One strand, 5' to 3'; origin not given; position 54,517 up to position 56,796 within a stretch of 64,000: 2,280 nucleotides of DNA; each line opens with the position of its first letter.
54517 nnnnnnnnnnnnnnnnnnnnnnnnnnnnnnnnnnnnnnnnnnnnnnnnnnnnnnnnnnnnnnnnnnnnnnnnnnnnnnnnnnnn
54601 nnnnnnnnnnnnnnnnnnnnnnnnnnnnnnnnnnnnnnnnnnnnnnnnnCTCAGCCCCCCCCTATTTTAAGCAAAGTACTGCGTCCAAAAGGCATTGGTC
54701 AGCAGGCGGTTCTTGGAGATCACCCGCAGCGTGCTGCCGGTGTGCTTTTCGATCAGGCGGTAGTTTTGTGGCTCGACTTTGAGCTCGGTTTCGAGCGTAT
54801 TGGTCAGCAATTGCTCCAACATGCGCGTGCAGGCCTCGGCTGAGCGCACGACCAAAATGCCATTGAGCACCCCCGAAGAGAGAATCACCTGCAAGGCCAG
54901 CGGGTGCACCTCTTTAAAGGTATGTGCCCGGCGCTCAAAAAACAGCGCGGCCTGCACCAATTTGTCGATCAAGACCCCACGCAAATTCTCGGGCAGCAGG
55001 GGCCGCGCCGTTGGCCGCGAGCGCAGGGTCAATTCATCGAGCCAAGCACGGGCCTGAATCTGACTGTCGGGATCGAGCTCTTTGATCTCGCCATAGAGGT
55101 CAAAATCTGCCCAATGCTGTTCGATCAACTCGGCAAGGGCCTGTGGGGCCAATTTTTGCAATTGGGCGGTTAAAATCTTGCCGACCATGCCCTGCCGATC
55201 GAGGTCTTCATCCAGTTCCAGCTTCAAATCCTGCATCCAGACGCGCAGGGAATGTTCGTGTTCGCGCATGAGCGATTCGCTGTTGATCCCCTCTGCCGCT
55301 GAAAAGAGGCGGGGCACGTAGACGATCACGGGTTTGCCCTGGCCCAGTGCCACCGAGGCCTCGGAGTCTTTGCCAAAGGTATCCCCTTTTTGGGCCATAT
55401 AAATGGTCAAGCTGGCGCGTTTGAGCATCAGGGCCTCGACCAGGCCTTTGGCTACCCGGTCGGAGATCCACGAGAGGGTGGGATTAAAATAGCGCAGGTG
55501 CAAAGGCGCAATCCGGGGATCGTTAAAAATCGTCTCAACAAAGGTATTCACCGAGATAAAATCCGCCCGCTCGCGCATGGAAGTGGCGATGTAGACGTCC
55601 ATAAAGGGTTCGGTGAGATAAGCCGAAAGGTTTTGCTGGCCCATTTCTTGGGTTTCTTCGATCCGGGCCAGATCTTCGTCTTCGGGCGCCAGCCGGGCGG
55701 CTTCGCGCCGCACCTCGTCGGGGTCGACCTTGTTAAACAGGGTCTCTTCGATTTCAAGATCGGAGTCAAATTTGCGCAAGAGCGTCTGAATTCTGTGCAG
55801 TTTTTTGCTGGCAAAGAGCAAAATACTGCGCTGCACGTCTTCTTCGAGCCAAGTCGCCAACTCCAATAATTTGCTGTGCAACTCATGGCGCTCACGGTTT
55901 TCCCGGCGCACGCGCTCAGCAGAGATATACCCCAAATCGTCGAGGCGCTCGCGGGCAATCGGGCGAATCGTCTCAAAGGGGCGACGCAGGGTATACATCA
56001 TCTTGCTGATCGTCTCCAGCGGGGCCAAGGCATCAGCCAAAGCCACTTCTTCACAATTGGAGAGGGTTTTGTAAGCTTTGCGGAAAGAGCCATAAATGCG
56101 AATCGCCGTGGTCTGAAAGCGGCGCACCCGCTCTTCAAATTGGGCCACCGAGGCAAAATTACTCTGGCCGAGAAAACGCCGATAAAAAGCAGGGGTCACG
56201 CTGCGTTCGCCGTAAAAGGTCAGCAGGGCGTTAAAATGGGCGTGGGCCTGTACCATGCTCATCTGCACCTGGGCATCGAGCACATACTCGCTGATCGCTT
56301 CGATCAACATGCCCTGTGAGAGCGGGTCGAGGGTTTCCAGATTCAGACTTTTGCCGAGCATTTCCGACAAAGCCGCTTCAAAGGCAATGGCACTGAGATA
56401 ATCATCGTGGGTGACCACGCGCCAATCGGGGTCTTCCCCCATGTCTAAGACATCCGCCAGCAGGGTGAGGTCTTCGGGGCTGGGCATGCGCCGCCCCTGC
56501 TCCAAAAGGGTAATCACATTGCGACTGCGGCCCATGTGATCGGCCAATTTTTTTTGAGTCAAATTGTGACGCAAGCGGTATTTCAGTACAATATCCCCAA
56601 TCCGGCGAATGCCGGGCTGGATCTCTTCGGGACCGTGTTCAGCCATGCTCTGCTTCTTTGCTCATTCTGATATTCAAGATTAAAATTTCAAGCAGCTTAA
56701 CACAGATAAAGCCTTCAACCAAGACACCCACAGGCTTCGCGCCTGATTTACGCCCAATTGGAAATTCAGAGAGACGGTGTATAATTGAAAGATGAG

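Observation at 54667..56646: XRE-HTH protein fused to a nucleoside-2-deoxyribosyltransferase-like (SLOG/NDT-like) domain, co-oriented with an NHL-repeat lipoprotein and adjacent to the TA island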

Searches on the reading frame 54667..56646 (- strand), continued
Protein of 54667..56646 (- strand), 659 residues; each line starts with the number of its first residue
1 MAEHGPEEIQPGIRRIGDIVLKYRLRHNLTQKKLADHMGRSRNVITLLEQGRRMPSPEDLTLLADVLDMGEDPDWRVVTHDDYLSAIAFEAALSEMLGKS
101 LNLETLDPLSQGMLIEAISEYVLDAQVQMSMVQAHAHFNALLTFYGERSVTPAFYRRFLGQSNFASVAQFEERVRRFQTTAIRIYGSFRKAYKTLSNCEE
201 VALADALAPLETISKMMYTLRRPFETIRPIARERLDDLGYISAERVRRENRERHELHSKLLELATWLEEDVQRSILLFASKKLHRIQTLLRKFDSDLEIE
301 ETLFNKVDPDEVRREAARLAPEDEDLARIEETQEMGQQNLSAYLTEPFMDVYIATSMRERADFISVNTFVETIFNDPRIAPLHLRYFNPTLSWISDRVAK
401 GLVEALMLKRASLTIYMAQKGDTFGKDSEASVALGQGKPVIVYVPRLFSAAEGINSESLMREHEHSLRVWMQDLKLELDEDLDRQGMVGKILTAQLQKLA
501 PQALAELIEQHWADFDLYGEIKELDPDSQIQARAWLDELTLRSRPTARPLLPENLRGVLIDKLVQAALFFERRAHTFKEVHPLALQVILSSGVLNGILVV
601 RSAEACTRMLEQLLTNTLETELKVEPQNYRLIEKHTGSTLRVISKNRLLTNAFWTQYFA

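Call 75: search_protein_families(library=pfam, alignment_id=A6, max_evalue=0.00001)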
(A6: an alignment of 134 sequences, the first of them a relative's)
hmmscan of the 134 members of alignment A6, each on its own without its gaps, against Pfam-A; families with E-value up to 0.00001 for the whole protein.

A. member 1, L015:1963-3435:+ (491 aa): 2 families
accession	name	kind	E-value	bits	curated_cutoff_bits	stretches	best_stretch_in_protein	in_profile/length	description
PF00152.25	tRNA-synt_2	-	1.9e-93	313.4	25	1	150-487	2-307/308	tRNA synthetases class II (D, K and N)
PF01336.31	tRNA_anti-codon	-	5e-18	65.3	27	1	56-133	1-75/75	OB-fold nucleic acid binding domain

B. families by the number of members that match (of 134 scanned): 139 families (the first 25 are shown)
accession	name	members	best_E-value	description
PF13175.12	AAA_15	3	5.6e-25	AAA ATPase domain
PF13304.12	AAA_21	3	2.4e-16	AAA domain, putative AbiEii toxin, Type IV TA system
PF00496.27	SBP_bac_5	2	1.9e-71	Bacterial extracellular solute-binding proteins, family 5 Middle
PF13520.12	AA_permease_2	2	2.5e-54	Amino acid permease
PF00324.27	AA_permease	2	7.8e-44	Amino acid permease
PF00589.27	Phage_integrase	2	5.4e-42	Phage integrase family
PF00580.27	UvrD-helicase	2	5.2e-33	UvrD/REP helicase N-terminal domain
PF00072.30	Response_reg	2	1.3e-28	Response regulator receiver domain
PF00724.26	Oxidored_FMN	2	7.4e-26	NADH:flavin oxidoreductase / NADH oxidase family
PF13495.12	Phage_int_SAM_4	2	1.5e-22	Phage integrase, N-terminal SAM-like domain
PF20469.4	OLD-like_TOPRIM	2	2.9e-16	Overcoming lysogenization defect protein-like, TOPRIM domain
PF04055.27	Radical_SAM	2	1.4e-15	Radical SAM superfamily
PF13245.12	AAA_19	2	2.6e-13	AAA domain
PF13476.12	AAA_23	2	9.1e-12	AAA domain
PF02463.25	SMC_N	2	3e-11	RecF/RecN/SMC N terminal domain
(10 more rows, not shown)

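Call 81: search_protein_families(library=pfam, proteins=[L046:833-4252:+, L046:4711-5802:+, L058:8771-11077:+, L058:4174-5499:+, L056:4723-5748:+, L037:3257-5062:+, L054:4150-5016:+, L033:3382-5082:-, L041:5447-5956:+, L044:7965-10361:-], max_evalue=0.001)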
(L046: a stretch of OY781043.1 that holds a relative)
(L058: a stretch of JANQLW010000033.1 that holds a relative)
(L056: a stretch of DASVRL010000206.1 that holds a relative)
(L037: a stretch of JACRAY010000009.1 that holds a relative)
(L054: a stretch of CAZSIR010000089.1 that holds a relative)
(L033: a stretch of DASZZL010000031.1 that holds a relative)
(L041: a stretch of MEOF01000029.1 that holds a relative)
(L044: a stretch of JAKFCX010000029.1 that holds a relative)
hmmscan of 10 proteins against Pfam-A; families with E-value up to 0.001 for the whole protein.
L046:833-4252:+ (1140 aa): 0 families

L046:4711-5802:+ (364 aa): 1 family
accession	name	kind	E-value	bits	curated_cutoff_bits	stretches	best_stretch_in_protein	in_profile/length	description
PF00072.30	Response_reg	-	3.5e-05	24.4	30.2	1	3-96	1-81/111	Response regulator receiver domain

L058:8771-11077:+ (769 aa): 1 family
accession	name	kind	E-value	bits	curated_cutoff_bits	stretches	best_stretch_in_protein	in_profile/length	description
PF14072.11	DndB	-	1.9e-12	47.3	29.1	1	229-391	1-159/338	DNA-sulfur modification-associated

L058:4174-5499:+ (442 aa): 2 families
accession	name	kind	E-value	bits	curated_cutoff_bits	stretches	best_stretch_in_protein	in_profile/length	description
PF13520.12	AA_permease_2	-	2.9e-40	138.9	27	1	21-424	1-424/427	Amino acid permease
PF00324.27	AA_permease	-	2e-35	122.8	24.6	1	27-405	3-407/470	Amino acid permease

L056:4723-5748:+ (342 aa): 1 family
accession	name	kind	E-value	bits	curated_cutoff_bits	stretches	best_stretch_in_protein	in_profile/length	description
PF04055.27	Radical_SAM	-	1.4e-11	45.3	29.5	1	84-199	2-116/166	Radical SAM superfamily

L037:3257-5062:+ (602 aa): 3 families
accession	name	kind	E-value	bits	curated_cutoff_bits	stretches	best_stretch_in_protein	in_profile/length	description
PF00749.27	tRNA-synt_1c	-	3.5e-104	348.5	23.4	1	53-365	2-307/314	tRNA synthetases class I (E and Q), catalytic domain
PF03950.23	tRNA-synt_1c_C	-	1.8e-24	86.2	23.9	1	374-479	1-90/91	tRNA synthetases class I (E and Q), anti-codon binding domain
PF20974.2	tRNA-synt_1c_C2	-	9e-21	74.8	23.9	1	499-571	2-69/69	tRNA synthetases class I (E and Q), anti-codon binding domain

L054:4150-5016:+ (289 aa): 2 families
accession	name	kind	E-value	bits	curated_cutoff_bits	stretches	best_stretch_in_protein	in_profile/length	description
PF14267.11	DUF4357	-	4.5e-19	68.6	38.4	1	227-279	1-53/54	Domain of unknown function (DUF4357)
PF01541.30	GIY-YIG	-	8.6e-05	23.2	22.6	1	58-119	4-55/78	GIY-YIG catalytic domain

L033:3382-5082:- (566 aa): 3 families
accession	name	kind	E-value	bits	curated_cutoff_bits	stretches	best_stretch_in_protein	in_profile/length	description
PF13520.12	AA_permease_2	-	3e-60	204.8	27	1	53-501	1-405/427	Amino acid permease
PF00324.27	AA_permease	-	1.1e-45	156.6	24.6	1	60-497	4-417/470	Amino acid permease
PF13906.12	AA_permease_C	-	9.9e-17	61.2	27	1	477-527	1-51/51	C-terminus of AA_permease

L041:5447-5956:+ (170 aa): 0 families

L044:7965-10361:- (798 aa): 1 family
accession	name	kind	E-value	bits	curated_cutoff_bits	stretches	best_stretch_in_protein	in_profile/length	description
PF14072.11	DndB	-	1.4e-13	51.1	29.1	1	263-424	1-159/338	DNA-sulfur modification-associated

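Call 84: find_related_loci(query=A1, collection=viral_contigs, flank=6000)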
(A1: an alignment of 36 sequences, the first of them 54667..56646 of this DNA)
Query A1 (659 aa) in viral_contigs; peptide patterns used: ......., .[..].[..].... (x = any residue, [..] = any of these).
54 stretches matched a pattern; 1 encode a relative of the query (tblastn E <= 1e-3); 1 distinct loci.
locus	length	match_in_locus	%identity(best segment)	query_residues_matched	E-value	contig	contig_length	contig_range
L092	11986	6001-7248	28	134-658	2e-51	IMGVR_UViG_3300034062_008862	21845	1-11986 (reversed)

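Call 98: search_protein_families(library=padloc, proteins=[L037:7971-8453:+, L066:7959-9119:+, L071:1102-2241:+, L091:9015-10304:+, L058:8771-11077:+, L033:274-1170:+, L046:833-4252:+, L046:4711-5802:+, L020:3632-4363:+, L054:4150-5016:+], max_evalue=0.001)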
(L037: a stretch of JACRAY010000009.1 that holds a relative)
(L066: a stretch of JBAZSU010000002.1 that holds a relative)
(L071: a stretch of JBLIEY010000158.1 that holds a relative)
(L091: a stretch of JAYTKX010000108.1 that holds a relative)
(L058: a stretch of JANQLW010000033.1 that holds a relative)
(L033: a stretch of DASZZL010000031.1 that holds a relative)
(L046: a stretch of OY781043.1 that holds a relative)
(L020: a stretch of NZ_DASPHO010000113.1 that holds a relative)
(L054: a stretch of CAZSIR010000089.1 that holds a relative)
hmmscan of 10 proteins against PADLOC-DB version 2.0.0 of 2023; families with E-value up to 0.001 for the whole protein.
L037:7971-8453:+ (161 aa): 0 families

L066:7959-9119:+ (387 aa): 0 families

L071:1102-2241:+ (380 aa): 1 family
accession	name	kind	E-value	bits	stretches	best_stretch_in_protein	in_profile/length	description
PDLC00651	ZorB3|ZorB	-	0.00053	17.5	0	260-338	89-164/215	MotB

L091:9015-10304:+ (430 aa): 0 families

L058:8771-11077:+ (769 aa): 1 family
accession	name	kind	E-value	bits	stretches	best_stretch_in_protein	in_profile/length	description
PDLC02811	DpdB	-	4.3e-25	86.3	1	230-540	8-307/370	DpdB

L033:274-1170:+ (299 aa): 23 families
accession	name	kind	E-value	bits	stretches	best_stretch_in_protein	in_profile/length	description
PDLC03294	MTase_II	-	2e-97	324.1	1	22-295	3-271/272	Type II methyltransferase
PDLC03735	oMTase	-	5.5e-96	319.3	1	19-294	3-281/284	orphan methyltransferase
PDLC03261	MTase_II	-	1.1e-67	226.8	1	11-282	11-275/643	Type II methyltransferase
PDLC03729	oMTase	-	8e-66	220.3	1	22-295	3-269/275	orphan methyltransferase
PDLC03266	MTase_II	-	2.6e-56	189.1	1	18-291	9-279/285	Type II methyltransferase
PDLC03344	MTase_II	-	1.9e-36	123.2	1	23-167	3-149/154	Type II methyltransferase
PDLC03247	MTase_II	-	3.6e-31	106.4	1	25-297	4-266/282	Type II methyltransferase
PDLC03264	MTase_II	-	4.6e-25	86.5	1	24-208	12-202/306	Type II methyltransferase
PDLC03383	MTase_II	-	6.5e-24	82.9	2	135-294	149-312/318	Type II methyltransferase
PDLC03302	MTase_II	-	7.7e-17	59.3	1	24-224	360-558/626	Type II methyltransferase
PDLC03253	MTase_II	-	1.1e-16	59.4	1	23-210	3-183/253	Type II methyltransferase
PDLC03287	MTase_II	-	1.6e-16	58.3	1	16-294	356-640/646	Type II methyltransferase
PDLC03349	MTase_II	-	1.9e-15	54.8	2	127-225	192-291/374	Type II methyltransferase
PDLC03717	oMTase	-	6.4e-15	53.3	1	27-208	6-185/285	orphan methyltransferase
PDLC04018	PD-Lambda-5_B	-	5.1e-12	43.7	1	27-294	8-270/291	-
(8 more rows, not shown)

L046:833-4252:+ (1140 aa): 5 families
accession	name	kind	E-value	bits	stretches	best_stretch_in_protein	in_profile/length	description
PDLC04723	PDC-M60A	-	1.7e-89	299.2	1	70-1105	98-1124/1161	-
PDLC04720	PDC-M60A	-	5.8e-50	168.1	2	582-1109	628-1149/1188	-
PDLC04722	PDC-M60A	-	1.5e-38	130.4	1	73-1111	89-1131/1165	-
PDLC04721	PDC-M60A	-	2.1e-32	110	1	587-1104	340-852/891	-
PDLC04724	PDC-M60A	-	2.3e-26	90.2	1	590-1137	604-1150/1154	-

L046:4711-5802:+ (364 aa): 2 families
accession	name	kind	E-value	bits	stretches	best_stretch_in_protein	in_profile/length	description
PDLC04726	PDC-M60C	-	8.3e-18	62.4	1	1-132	1-140/407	-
PDLC04725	PDC-M60B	-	2e-07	29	1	2-100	5-106/158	-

L020:3632-4363:+ (244 aa): 2 families
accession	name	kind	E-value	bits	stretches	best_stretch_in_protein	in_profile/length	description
PDLC04690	PDC-M51B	-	7.8e-14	49.8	1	87-157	74-142/191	-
PDLC02911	VakA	-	3.9e-05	22.3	0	127-162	91-124/163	-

L054:4150-5016:+ (289 aa): 7 families
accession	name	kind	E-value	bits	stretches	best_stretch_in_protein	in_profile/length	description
PDLC04925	PDC-S14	-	1.9e-80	268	1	1-285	13-296/301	-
PDLC04923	PDC-S14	-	1.5e-65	219.3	1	5-287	23-313/320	-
PDLC04922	PDC-S14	-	4.2e-33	112.9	2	7-132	4-120/305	-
PDLC04924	PDC-S14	-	9e-24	82.6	1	8-274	4-271/280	-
PDLC02190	DUF3780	-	9.4e-13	46.1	1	187-282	255-354/361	-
PDLC04921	PDC-S14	-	1.5e-10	38.8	1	7-101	6-95/280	-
PDLC05040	PDC-S57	-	4.7e-09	34.5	1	239-286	180-226/229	-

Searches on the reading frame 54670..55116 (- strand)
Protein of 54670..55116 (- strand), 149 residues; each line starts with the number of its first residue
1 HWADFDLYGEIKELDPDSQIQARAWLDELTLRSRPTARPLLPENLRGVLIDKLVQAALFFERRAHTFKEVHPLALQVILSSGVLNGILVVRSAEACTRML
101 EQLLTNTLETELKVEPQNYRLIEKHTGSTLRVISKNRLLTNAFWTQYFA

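Call 10: search_protein_families(library=pfam, proteins=[window:54670-55116:-], max_evalue=10)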
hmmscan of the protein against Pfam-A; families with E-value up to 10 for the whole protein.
seq(149 aa): 0 families

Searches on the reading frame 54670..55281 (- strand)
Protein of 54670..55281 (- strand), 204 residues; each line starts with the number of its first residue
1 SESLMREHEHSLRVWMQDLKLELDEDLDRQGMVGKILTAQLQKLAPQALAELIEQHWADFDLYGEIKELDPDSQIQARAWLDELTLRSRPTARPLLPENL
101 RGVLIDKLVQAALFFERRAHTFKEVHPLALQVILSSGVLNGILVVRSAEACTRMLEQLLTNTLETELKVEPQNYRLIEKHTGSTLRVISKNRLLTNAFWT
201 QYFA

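Call 61: predict_structure(alignment_id=A4)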
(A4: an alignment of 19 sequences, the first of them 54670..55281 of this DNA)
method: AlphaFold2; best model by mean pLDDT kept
length: 204 residues; sequences in the alignment: 19
mean_pLDDT: 78.7   pTM: 0.64
mean pLDDT of the five models: 78.7, 77.4, 75.6, 75.2, 71.3
residues with pLDDT >= 90: 58; 70-90: 101; 50-70: 31; < 50: 14
segments of 3 or more residues with pLDDT < 50: 126-139
pLDDT, mean of each block of 10 residues (from residue 1): 87 92 84 94 91 82 88 93 78 84 92 81 50 40 67 80 84 80 73 63 55
secondary structure, 60 per line:
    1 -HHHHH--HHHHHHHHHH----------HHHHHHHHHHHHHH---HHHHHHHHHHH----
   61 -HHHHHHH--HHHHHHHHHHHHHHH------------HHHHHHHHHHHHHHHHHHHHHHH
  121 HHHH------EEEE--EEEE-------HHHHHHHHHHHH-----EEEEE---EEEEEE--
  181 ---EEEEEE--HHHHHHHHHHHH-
elements in order: H2-6 H9-18 H29-42 H46-56 H62-68 H71-85 H98-124 E131-134 E137-140 H148-159 E165-169 E173-178 E184-189 H192-203
